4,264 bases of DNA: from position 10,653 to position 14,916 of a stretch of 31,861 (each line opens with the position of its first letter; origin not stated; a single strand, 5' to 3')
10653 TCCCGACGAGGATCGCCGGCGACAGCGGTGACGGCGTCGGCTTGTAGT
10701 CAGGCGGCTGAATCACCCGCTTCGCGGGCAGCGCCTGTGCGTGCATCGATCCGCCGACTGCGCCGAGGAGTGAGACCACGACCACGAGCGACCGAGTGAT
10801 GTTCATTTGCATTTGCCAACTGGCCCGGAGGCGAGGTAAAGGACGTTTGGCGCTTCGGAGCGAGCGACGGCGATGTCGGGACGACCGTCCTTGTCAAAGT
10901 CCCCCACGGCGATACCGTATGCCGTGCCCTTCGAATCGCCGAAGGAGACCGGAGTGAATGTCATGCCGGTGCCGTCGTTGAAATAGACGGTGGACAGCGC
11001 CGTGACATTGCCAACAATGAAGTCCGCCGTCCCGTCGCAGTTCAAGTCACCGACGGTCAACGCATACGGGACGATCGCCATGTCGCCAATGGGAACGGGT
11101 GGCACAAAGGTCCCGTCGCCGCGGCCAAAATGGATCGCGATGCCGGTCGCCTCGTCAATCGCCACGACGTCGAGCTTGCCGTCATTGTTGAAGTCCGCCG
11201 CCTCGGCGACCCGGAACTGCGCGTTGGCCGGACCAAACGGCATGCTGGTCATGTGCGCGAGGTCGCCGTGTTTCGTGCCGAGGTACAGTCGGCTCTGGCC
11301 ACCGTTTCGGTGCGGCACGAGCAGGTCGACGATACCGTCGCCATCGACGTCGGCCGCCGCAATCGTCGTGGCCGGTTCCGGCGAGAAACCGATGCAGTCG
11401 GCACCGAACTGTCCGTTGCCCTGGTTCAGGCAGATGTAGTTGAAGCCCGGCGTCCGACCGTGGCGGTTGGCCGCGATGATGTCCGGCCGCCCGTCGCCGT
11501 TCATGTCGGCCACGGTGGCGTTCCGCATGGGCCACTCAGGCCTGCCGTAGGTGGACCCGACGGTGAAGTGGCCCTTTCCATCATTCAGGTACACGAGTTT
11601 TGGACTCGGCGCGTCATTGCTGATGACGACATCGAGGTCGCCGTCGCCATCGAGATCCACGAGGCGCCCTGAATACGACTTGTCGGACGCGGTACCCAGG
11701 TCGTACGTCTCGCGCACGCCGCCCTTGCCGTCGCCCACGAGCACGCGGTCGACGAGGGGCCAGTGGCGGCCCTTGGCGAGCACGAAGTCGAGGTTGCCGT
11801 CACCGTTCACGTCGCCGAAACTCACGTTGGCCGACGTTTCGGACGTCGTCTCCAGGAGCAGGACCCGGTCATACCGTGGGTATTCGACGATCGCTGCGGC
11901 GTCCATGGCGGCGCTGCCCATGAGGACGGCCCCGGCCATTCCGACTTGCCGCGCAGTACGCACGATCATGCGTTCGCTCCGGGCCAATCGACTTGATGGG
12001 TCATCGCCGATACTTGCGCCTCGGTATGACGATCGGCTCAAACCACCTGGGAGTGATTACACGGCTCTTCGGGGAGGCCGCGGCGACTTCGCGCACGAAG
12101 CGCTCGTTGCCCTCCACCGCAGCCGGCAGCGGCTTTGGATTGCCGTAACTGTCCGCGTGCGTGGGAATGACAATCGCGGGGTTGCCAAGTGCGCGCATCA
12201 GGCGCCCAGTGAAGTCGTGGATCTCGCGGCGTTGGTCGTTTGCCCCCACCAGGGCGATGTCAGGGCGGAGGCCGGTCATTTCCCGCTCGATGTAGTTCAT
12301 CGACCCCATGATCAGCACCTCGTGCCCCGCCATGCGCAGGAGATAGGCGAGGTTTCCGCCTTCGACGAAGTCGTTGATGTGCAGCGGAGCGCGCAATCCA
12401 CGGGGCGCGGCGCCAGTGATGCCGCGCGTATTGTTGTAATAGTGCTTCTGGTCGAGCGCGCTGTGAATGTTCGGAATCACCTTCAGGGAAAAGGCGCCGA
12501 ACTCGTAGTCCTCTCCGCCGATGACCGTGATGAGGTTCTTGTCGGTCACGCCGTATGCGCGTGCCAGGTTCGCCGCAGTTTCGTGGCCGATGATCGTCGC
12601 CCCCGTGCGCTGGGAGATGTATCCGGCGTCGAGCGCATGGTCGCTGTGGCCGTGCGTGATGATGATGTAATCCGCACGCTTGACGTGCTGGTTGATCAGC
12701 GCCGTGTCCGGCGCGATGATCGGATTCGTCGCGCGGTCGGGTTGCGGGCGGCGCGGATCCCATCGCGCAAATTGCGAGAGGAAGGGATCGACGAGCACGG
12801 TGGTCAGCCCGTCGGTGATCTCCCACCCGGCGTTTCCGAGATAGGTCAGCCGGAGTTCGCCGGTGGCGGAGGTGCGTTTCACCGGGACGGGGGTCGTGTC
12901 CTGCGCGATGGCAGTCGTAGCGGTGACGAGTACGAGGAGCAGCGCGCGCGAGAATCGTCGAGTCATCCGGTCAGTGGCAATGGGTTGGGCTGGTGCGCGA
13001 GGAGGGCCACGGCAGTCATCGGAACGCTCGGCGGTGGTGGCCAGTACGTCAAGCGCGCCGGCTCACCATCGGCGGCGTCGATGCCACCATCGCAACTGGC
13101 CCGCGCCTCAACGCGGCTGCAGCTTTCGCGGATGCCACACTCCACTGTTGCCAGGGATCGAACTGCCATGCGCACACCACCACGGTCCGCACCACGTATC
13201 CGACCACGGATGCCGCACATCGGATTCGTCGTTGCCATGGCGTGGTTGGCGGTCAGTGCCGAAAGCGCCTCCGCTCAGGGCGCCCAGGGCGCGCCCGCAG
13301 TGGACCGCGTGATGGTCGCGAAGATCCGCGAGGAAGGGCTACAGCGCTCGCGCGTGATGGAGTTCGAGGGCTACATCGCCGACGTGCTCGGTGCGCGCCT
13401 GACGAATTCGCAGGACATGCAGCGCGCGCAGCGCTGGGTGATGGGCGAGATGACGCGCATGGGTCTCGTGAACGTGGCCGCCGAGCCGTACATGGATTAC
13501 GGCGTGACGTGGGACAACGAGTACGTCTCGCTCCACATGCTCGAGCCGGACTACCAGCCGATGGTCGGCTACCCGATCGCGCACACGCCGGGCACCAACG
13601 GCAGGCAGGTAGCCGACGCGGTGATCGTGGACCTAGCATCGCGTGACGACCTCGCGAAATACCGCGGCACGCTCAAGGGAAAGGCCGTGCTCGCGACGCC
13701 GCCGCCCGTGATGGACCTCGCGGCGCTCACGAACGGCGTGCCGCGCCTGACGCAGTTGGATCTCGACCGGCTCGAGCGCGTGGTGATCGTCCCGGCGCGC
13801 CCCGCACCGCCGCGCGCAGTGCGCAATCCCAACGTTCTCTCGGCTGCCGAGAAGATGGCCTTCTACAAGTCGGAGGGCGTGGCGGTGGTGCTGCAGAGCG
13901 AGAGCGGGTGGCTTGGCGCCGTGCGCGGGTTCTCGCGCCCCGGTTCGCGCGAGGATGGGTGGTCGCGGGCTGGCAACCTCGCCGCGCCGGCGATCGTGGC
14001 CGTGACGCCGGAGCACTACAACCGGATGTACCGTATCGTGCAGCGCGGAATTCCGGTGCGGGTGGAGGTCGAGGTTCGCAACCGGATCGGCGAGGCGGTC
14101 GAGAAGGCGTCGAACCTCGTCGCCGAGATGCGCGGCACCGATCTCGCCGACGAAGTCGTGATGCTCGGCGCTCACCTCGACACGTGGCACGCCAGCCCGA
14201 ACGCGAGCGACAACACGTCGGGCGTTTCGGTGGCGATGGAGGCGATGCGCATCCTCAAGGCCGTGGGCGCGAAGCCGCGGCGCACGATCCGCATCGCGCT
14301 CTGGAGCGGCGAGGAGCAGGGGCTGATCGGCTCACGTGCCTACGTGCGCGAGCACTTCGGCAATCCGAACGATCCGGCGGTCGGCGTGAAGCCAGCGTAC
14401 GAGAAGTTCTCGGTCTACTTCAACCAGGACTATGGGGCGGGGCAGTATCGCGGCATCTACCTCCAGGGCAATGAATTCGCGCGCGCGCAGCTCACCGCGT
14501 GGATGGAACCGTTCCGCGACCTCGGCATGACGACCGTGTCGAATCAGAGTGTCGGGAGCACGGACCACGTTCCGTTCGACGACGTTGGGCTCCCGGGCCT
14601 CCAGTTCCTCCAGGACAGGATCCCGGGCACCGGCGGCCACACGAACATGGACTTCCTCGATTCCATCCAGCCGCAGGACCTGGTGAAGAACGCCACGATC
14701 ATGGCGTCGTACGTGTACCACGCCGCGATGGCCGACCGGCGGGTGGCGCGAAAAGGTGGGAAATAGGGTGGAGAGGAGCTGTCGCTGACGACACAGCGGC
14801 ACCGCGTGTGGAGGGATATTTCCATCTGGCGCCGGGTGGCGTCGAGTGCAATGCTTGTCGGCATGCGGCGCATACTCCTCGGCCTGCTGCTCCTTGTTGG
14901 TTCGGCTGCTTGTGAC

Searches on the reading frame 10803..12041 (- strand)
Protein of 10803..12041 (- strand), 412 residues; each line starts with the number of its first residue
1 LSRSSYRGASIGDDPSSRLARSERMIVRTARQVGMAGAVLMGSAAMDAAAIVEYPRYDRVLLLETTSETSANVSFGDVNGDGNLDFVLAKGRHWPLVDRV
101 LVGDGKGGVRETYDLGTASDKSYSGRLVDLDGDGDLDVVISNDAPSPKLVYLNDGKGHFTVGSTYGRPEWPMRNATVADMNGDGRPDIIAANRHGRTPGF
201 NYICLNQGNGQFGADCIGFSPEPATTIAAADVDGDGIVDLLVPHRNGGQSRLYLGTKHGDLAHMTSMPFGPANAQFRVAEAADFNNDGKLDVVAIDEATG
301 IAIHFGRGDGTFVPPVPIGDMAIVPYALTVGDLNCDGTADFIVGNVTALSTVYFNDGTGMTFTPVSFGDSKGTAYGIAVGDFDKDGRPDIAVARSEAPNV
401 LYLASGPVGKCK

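Call 74: search_protein_families(library=pfam, proteins=[window:10803-12041:-], max_evalue=0.001)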
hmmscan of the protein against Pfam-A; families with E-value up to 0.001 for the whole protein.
window:10803-12041:- (412 aa): 5 families
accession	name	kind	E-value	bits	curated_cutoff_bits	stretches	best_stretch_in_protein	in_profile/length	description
PF13517.12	FG-GAP_3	-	1.1e-51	173.8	26.9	6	129-189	1-60/61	FG-GAP-like repeat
PF01839.29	FG-GAP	-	1.8e-29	101.5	22.1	2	375-393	3-21/37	FG-GAP repeat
PF12256.14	TcdB_toxin_midN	-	6.2e-07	29.3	24.8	0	65-100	22-59/181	Insecticide toxin TcdB middle/N-terminal region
PF00404.24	Dockerin_1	-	3.9e-06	27.4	22.9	0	45-85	12-45/57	Dockerin type I domain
PF16743.10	PliI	-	2.8e-05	24.2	27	0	172-193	59-80/123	Periplasmic lysozyme inhibitor of I-type lysozyme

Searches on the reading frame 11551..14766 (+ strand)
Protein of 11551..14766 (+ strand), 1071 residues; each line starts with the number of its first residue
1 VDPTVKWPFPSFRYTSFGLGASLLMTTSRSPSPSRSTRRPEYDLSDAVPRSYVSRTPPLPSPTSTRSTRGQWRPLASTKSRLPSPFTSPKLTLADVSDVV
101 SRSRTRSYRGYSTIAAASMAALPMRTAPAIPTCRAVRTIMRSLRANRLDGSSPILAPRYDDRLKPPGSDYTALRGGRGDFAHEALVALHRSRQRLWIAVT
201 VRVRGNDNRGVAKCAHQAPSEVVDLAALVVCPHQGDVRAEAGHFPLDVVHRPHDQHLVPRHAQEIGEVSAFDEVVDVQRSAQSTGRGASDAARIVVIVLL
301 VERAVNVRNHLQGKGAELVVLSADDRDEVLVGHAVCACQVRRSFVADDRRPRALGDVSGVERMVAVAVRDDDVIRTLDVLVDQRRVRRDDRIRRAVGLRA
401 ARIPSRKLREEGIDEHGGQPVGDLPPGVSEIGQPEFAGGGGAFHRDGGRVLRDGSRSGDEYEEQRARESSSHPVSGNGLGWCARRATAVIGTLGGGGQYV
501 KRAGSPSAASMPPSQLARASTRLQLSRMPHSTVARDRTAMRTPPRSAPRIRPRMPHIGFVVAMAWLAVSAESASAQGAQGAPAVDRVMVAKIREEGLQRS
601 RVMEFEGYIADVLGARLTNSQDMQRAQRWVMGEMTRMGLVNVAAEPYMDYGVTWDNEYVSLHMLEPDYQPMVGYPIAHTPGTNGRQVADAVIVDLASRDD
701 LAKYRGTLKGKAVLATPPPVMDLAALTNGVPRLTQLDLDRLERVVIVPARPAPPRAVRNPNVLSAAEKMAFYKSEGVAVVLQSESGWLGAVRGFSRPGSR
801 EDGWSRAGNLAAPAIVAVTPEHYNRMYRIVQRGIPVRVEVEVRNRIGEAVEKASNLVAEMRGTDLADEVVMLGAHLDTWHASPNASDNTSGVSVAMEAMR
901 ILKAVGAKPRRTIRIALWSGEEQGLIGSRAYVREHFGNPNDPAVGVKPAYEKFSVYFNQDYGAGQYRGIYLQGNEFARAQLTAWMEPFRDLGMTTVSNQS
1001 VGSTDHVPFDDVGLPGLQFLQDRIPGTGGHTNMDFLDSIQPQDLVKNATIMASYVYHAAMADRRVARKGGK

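Call 74: search_protein_families(library=pfam, proteins=[window:11551-14766:+], max_evalue=0.001)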
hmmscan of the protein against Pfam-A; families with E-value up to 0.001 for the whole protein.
window:11551-14766:+ (1071 aa): 2 families
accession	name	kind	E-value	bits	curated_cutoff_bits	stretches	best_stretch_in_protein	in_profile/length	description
PF04389.22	Peptidase_M28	-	8.7e-32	110.9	21.3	1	855-1054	1-192/193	Peptidase family M28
PF01546.33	Peptidase_M20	-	8.8e-06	26.2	24.6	1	885-936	33-84/206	Peptidase family M20/M25/M40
